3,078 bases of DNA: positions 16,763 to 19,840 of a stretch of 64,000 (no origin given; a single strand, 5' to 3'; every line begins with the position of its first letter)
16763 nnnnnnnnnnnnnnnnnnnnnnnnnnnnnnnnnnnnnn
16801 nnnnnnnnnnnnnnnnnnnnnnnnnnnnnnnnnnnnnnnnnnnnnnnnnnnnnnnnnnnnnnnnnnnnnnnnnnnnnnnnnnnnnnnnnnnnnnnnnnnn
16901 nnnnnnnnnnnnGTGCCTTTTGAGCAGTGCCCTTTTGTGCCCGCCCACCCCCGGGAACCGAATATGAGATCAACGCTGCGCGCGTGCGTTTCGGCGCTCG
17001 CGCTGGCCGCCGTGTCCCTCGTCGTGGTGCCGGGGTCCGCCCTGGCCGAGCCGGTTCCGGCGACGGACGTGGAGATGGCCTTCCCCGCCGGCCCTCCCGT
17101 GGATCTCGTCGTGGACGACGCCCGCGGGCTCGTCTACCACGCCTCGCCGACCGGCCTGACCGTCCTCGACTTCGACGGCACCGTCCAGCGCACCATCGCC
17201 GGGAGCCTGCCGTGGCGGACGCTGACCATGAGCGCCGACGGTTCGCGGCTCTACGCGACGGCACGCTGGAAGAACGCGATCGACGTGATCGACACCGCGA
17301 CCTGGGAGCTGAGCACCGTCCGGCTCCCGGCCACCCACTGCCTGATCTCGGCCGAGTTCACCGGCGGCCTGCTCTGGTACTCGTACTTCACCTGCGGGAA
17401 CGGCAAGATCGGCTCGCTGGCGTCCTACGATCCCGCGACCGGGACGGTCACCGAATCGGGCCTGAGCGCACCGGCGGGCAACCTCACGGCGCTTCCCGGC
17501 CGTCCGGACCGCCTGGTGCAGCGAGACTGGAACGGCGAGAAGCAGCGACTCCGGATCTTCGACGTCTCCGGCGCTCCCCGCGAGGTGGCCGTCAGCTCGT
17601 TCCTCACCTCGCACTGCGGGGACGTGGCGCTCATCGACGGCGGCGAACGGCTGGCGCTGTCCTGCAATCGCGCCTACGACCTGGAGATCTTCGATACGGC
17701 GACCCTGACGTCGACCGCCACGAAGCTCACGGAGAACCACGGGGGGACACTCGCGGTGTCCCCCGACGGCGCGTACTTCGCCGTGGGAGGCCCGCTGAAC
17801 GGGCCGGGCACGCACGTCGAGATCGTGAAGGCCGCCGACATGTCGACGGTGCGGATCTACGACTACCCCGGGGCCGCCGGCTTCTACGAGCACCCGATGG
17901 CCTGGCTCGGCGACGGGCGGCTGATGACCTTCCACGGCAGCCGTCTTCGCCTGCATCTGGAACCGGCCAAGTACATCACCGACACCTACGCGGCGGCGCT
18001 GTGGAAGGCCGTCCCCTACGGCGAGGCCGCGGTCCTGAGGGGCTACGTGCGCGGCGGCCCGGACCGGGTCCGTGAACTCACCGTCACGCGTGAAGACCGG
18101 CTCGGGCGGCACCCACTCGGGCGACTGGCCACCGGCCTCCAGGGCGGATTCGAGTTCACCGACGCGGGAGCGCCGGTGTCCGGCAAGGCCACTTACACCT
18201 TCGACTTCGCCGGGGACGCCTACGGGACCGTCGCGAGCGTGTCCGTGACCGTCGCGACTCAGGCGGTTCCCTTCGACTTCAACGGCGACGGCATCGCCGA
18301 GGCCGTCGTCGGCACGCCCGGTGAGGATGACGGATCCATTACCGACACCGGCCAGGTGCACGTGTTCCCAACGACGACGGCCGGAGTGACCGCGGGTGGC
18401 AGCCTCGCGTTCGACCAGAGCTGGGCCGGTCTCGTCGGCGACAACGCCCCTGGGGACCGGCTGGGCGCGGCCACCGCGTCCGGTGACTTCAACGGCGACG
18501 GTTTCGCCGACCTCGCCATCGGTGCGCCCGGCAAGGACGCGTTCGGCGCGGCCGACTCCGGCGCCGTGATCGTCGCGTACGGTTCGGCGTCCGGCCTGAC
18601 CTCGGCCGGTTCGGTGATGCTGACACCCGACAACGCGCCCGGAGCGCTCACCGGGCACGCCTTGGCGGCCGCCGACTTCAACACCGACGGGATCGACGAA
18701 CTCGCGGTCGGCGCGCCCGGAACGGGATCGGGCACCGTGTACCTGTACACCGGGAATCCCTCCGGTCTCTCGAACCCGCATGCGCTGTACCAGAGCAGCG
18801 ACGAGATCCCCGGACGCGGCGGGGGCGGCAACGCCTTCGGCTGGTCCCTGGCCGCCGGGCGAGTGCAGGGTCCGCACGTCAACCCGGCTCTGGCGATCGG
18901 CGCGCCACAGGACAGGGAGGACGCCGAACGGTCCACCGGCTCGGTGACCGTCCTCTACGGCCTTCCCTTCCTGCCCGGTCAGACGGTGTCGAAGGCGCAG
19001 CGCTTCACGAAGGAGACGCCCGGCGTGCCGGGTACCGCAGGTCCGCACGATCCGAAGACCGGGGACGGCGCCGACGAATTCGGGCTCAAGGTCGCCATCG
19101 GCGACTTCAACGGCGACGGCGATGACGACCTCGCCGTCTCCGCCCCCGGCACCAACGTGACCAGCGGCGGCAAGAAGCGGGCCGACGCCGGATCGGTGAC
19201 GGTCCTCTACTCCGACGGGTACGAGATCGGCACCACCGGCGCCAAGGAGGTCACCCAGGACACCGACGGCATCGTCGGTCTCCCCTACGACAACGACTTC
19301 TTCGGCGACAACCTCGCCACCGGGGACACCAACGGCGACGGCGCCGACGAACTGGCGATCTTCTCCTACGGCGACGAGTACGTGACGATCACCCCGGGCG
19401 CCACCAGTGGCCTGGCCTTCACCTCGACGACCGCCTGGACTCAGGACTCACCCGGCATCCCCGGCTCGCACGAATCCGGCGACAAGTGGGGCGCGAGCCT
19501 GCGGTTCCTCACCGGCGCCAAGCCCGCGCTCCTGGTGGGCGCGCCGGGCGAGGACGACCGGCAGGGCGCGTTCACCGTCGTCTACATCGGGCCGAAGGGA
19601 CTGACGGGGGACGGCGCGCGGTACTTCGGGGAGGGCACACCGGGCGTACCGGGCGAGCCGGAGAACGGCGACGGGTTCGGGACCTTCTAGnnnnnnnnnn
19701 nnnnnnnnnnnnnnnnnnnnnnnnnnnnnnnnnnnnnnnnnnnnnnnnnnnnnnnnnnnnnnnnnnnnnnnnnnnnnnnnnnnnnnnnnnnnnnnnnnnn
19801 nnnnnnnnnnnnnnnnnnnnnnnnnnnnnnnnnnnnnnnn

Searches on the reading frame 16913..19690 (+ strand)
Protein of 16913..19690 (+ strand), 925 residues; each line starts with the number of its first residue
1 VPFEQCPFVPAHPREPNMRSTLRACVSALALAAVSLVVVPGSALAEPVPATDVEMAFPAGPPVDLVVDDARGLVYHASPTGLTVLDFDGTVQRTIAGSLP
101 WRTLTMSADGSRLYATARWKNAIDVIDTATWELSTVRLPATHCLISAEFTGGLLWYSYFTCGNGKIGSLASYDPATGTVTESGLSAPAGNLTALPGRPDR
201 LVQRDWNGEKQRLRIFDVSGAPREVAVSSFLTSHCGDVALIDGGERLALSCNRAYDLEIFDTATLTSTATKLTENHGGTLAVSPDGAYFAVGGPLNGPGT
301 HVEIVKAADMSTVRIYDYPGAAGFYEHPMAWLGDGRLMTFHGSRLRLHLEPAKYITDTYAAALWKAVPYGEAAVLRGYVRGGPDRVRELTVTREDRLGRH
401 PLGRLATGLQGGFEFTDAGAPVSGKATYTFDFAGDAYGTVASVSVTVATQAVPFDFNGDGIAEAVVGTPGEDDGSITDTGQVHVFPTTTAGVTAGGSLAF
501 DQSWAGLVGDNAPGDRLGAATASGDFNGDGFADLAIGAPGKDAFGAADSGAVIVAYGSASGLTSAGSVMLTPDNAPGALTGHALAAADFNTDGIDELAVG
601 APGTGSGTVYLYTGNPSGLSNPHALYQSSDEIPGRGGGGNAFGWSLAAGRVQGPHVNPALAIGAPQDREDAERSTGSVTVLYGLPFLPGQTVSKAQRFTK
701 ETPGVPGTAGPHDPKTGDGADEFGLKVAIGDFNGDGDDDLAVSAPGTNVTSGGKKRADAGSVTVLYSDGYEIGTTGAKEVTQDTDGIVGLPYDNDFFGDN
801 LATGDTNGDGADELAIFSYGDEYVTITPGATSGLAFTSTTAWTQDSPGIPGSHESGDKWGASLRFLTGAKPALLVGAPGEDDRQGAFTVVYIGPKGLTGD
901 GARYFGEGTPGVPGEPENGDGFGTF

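Call 6: search_protein_families(library=pfam, proteins=[window:16913-19690:+], max_evalue=0.01)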
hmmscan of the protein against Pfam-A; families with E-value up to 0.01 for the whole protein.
window:16913-19690:+ (925 aa): 2 families
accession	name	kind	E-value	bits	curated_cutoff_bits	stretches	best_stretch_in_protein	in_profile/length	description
PF01839.29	FG-GAP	-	2.7e-36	123.3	22.1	4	518-554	2-36/37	FG-GAP repeat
PF13517.12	FG-GAP_3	-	1.5e-08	35.5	26.9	1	525-599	1-61/61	FG-GAP-like repeat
